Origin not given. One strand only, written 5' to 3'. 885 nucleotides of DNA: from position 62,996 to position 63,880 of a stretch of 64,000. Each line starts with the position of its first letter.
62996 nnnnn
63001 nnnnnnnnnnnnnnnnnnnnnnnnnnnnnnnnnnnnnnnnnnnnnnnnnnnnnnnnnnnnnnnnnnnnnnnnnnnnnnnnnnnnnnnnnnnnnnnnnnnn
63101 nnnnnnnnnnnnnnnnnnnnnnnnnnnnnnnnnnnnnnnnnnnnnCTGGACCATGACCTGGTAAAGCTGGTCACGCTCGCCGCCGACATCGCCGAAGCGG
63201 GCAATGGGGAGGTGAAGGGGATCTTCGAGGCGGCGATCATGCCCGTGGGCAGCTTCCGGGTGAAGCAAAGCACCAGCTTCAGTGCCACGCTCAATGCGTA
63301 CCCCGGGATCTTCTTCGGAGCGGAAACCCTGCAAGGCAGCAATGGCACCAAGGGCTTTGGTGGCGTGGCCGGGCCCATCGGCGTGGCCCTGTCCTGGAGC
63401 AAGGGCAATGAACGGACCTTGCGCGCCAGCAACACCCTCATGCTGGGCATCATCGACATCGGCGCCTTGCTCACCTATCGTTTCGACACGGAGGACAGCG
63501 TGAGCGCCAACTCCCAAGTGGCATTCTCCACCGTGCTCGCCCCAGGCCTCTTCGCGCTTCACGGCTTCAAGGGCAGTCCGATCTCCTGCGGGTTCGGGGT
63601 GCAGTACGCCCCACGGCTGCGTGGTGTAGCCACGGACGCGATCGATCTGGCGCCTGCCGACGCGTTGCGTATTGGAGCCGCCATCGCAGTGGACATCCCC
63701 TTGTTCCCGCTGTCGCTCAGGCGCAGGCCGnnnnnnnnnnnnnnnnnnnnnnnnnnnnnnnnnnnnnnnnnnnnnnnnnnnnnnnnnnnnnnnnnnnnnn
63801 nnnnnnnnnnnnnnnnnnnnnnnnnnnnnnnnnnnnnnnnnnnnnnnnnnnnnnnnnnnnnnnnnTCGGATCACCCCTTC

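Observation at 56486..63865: Tight seven-gene operon of uncharacterised proteins led by an SH3b plus NlpC/P60-like (TIGR02594-type) hydrolase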

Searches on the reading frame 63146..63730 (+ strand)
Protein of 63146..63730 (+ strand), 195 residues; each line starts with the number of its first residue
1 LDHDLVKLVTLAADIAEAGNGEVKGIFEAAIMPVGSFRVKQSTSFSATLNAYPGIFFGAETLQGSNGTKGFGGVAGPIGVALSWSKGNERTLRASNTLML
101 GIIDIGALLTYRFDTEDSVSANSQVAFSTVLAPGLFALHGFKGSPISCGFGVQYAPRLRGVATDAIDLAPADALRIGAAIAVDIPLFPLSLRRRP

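Call 41: find_related_loci(query=A3, collection=genome_contigs, flank=8000)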
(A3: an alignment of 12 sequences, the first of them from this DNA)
Query A3 (195 aa) in genome_contigs; peptide patterns used: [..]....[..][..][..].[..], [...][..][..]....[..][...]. (x = any residue, [..] = any of these).
119 stretches matched a pattern; 32 encode a relative of the query (tblastn E <= 1e-3); 32 distinct loci.
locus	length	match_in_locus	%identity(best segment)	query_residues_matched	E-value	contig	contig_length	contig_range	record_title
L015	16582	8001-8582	67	1-194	6e-85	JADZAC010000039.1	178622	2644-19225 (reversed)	MAG: Flavobacteriales bacterium isolate SJ6 c_000000264659, whole genome shotgun sequence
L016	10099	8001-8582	44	1-187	6e-43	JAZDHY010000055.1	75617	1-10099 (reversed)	MAG: bacterium isolate MEGAHIT-group-0.373 k141_14265069, whole genome shotgun sequence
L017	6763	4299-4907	39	4-194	8e-38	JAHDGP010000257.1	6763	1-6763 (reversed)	MAG: Bacteroidetes bacterium isolate MAG-49 RZ_30670, whole genome shotgun sequence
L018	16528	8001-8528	37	13-187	1e-34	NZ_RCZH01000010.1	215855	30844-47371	Flavobacterium pectinovorum strain 42 scaffold10.1, whole genome shotgun sequence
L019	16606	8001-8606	37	5-190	3e-32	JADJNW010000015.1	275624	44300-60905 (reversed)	MAG: Saprospiraceae bacterium isolate Fred_18-Q3-R57-64_BAT3C.164 tig00013089-10-2755850, whole genome shotgun sequence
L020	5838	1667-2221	38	23-192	3e-32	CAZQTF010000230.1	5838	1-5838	MAG TPA_asm: uncultured Saprospiraceae bacterium isolate binchicken_co58_65 genome assembly, contig: NODE_10582_length_5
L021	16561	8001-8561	35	1-187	5e-31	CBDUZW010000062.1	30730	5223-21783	MAG TPA_asm: uncultured bacterium isolate SRR22302365_binner123_Refined_103 genome assembly, contig: ERZ25074835.778, wh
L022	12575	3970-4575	36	5-190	1e-30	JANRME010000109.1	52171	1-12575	MAG: Saprospiraceae bacterium isolate bins.38 k141_581272, whole genome shotgun sequence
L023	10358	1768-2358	39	10-190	4e-30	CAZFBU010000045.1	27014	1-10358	MAG TPA_asm: uncultured Saprospiraceae bacterium isolate SRP141376_co5_360 genome assembly, contig: NODE_4182_length_270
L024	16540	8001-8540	37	14-186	5e-30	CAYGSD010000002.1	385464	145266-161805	MAG TPA_asm: uncultured Roseivirgaceae bacterium isolate ERP117304_co2_135 genome assembly, contig: NODE_22_length_38546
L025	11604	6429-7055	36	5-195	3e-30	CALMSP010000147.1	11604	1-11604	MAG TPA_asm: uncultured Saprospiraceae bacterium isolate SRR2107179_bin.44_CONCOCT_v1.1_MAG genome assembly, contig: ERZ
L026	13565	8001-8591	34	4-192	3e-29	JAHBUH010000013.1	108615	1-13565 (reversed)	MAG: Leadbetterella sp. isolate ACE_BAC28 BAC28_13, whole genome shotgun sequence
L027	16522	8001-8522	35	16-190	8e-29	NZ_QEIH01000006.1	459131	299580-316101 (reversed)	Lutibacter citreus strain 1KV19 contig6, whole genome shotgun sequence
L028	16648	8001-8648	30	13-195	2e-28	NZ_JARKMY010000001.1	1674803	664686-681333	Chryseolinea sp. H1M3-3 velvet_auto_127_1, whole genome shotgun sequence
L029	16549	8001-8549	37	22-190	2e-28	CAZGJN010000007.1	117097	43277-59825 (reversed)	MAG TPA_asm: uncultured Saprospiraceae bacterium isolate binchicken_co58_96 genome assembly, contig: NODE_128_length_117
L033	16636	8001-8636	34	4-186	1e-26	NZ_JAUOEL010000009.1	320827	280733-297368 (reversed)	Flavivirga jejuensis strain KACC 14158 contig9, whole genome shotgun sequence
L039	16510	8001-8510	28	27-189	6e-24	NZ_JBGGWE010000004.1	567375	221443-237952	Fibrella arboris strain Tmos10 contig4, whole genome shotgun sequence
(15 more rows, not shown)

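Call 76: find_related_loci(query=A3, collection=viral_contigs, flank=6000)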
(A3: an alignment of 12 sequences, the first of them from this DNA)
Query A3 (195 aa) in viral_contigs; peptide patterns used: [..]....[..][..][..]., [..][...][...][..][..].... (x = any residue, [..] = any of these).
28 stretches matched a pattern, but none encodes a relative of the query by tblastn (E <= 1e-3).

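Call 110: list_cluster_members(proteins=[L018:6480-8555:+, L027:6501-8546:+, L033:6750-8666:+, L039:6117-8540:+, L033:4976-6745:+, L028:4998-6614:+, L028:6633-8660:+, L009:9048-10253:+, P0276, P0083])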
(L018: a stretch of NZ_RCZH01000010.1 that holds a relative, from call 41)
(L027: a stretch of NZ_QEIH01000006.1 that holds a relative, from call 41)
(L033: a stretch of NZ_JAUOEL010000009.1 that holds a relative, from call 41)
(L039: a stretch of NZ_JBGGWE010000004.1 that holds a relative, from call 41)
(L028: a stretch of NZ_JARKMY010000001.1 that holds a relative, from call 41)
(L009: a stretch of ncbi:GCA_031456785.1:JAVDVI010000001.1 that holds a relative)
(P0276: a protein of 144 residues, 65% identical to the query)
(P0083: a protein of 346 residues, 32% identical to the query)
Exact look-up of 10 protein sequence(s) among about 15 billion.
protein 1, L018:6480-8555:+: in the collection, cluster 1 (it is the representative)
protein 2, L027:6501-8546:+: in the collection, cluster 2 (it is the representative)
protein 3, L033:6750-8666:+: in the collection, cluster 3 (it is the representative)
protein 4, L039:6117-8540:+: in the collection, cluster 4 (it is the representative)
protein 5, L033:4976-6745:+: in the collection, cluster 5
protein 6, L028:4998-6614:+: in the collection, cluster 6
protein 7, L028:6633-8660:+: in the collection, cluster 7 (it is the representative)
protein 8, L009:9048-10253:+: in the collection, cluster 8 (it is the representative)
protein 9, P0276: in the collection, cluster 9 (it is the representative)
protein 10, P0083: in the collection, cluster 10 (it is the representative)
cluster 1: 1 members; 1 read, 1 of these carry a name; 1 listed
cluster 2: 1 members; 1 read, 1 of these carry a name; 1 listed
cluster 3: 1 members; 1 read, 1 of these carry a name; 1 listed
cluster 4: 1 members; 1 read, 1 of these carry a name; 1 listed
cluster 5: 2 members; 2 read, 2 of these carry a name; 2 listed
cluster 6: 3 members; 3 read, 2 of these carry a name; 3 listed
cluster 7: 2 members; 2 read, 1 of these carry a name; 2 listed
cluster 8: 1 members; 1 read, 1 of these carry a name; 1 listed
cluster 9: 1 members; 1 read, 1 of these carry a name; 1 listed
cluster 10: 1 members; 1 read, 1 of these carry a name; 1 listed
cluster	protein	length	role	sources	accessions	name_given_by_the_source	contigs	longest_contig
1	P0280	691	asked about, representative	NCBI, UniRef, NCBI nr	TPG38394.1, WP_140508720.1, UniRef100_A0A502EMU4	hypothetical protein [Flavobacterium pectinovorum] | Uncharacterized protein n=1 Tax=Flavobacterium pectinovorum TaxID=29533 ...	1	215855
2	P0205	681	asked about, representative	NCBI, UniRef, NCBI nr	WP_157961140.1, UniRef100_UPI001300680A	hypothetical protein [Lutibacter citreus] | hypothetical protein n=1 Tax=Lutibacter citreus TaxID=2138210 RepID=UPI001300680A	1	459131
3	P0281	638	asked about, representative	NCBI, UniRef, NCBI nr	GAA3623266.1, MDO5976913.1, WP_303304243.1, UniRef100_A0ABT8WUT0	hypothetical protein [Flavivirga jejuensis] | Uncharacterized protein n=1 Tax=Flavivirga jejuensis TaxID=870487 RepID=A0ABT8WUT0_9FLAO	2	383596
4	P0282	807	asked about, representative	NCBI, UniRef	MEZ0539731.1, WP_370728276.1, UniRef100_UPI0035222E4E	hypothetical protein [Fibrella arboris] | hypothetical protein n=1 Tax=Fibrella arboris TaxID=3242486 RepID=UPI0035222E4E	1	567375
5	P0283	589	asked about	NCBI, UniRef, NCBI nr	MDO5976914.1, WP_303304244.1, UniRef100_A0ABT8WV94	hypothetical protein [Flavivirga jejuensis] | Trypsin-like peptidase domain-containing protein n=1 Tax=Flavivirga jejuensis ...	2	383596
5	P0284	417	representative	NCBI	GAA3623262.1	hypothetical protein GCM10022397_06210 [Flavivirga jejuensis]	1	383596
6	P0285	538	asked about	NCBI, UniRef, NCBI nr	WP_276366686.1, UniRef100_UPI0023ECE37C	hypothetical protein [Chryseolinea sp. H1M3-3] | hypothetical protein n=1 Tax=Chryseolinea sp. H1M3-3 TaxID=3034144 RepID=UPI0023ECE37C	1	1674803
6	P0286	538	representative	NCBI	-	-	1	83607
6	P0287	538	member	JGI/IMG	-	hypothetical protein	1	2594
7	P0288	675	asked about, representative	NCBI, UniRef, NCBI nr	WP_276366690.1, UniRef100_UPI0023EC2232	hypothetical protein [Chryseolinea sp. H1M3-3] | hypothetical protein n=1 Tax=Chryseolinea sp. H1M3-3 TaxID=3034144 RepID=UPI0023EC2232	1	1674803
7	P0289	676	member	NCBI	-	-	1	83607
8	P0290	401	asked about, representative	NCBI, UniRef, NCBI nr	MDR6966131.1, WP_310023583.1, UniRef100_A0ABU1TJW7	putative TIM-barrel fold metal-dependent hydrolase [Flavobacterium arsenatis] | TIM-barrel fold metal-dependent hydrolase n=1 Tax=Flavobacterium arsenatis TaxID=1484332 ... | amidohydrolase family protein [Flavobacterium arsenatis]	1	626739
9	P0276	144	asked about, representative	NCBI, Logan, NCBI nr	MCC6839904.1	MAG: lectin MOA-related protein [Flavobacteriales bacterium] | lectin MOA-related protein [Flavobacteriales bacterium]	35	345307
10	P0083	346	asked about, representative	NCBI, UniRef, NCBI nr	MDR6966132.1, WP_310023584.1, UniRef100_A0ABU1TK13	hypothetical protein J2X31_000125 [Flavobacterium arsenatis] | DUF4239 domain-containing protein n=1 Tax=Flavobacterium arsenatis TaxID=1484332 ... | hypothetical protein [Flavobacterium arsenatis]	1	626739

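Call 120: search_protein_families(library=pfam, proteins=[L021:3365-4396:+, L021:2145-3239:+, L021:938-2080:+, L021:8657-10315:+, L021:10359-10850:+, L021:10856-11869:+, L017:5091-6578:+, L016:3494-5536:-], max_evalue=0.01)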
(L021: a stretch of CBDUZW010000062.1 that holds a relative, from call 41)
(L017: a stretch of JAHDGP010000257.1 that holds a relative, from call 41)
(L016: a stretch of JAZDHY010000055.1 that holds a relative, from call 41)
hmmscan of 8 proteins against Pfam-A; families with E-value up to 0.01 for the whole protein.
L021:3365-4396:+ (343 aa): 1 family
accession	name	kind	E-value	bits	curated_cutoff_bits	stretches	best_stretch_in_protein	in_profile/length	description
PF20303.3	YLATT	-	2.9e-29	101.5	26.7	1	22-126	7-106/107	YEATS-Like-Associating Three TM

L021:2145-3239:+ (364 aa): 2 families
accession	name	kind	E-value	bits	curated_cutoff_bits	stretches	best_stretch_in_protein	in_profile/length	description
PF00149.33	Metallophos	-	6.5e-10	40.2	21.5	1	51-251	2-166/191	Calcineurin-like phosphoesterase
PF12850.12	Metallophos_2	-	1.6e-05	25.4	27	1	51-248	2-118/154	Calcineurin-like phosphoesterase superfamily domain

L021:938-2080:+ (380 aa): 2 families
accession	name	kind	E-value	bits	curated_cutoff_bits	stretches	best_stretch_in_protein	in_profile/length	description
PF00149.33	Metallophos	-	5.6e-10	40.4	21.5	1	9-148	6-116/191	Calcineurin-like phosphoesterase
PF12850.12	Metallophos_2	-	0.00021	21.7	27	0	303-344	105-142/154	Calcineurin-like phosphoesterase superfamily domain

L021:8657-10315:+ (552 aa): 1 family
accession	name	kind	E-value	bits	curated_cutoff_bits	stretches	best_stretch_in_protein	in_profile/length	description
PF01734.28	Patatin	-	3.1e-16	60.6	27.7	1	10-249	1-190/191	Patatin-like phospholipase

L021:10359-10850:+ (163 aa): 0 families

L021:10856-11869:+ (337 aa): 0 families

L017:5091-6578:+ (495 aa): 2 families
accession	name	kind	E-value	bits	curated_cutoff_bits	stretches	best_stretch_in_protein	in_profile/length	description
PF01963.22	TraB_PrgY_gumN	-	1.4e-55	189.5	26.8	1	27-302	1-263/263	TraB/PrgY/gumN family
PF06206.17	CpeT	-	2e-43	148.8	21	1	319-491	2-179/181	CpeT/CpcT family (DUF1001)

L016:3494-5536:- (680 aa): 3 families
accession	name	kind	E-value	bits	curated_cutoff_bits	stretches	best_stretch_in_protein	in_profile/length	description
PF00728.28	Glyco_hydro_20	-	9.3e-94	315.1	22.3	1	166-476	1-347/348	Glycosyl hydrolase family 20, catalytic domain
PF02838.20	Glyco_hydro_20b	-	1.1e-12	49.2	26.1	1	29-162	2-123/124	Glycosyl hydrolase family 20, domain 2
PF14845.11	Glycohydro_20b2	-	3.7e-10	41.1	27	1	90-145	73-130/130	beta-acetyl hexosaminidase like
